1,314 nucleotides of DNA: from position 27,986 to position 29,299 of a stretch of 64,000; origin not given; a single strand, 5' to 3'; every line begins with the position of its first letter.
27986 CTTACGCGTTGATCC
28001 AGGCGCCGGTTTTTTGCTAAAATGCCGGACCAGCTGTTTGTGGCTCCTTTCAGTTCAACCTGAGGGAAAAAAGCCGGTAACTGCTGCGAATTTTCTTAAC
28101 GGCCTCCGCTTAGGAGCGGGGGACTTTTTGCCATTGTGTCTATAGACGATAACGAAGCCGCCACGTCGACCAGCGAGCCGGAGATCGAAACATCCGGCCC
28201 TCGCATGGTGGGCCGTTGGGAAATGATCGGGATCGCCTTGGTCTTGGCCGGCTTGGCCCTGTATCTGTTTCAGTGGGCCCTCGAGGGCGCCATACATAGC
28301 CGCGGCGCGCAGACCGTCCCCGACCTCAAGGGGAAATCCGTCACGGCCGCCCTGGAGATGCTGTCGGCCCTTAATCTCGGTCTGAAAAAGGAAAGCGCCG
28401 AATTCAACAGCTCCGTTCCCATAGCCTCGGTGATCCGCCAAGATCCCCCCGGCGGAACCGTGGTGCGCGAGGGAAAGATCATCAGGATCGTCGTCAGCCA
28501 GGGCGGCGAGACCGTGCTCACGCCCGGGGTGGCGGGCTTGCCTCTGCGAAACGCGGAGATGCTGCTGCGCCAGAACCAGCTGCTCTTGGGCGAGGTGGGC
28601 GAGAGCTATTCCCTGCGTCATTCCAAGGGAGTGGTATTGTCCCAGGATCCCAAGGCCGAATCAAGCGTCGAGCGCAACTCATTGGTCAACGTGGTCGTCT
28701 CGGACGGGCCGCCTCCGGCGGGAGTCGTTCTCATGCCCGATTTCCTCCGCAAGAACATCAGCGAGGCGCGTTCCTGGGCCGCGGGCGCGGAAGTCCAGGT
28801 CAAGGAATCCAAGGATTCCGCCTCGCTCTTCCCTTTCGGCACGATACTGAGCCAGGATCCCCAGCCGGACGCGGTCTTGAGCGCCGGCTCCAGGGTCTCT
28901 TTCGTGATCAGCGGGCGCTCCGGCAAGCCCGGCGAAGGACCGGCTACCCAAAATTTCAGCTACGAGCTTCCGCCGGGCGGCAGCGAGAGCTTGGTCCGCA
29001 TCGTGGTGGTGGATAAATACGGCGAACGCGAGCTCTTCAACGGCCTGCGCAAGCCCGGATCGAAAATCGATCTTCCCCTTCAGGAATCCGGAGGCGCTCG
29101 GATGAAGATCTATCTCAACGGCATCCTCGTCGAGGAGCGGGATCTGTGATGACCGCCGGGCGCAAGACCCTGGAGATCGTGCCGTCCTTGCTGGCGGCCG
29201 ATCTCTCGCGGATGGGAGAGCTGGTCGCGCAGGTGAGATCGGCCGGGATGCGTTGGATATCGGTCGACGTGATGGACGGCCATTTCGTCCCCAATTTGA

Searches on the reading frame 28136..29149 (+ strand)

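Call 88: search_protein_families(library=pfam, max_evalue=0.00001, proteins=[window:28136-29149:+])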
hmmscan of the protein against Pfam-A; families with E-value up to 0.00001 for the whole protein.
window:28136-29149:+ (337 aa): 1 family
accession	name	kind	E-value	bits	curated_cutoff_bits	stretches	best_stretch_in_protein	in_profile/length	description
PF03793.24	PASTA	-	3.8e-37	126.5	23.2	3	60-122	2-64/64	PASTA domain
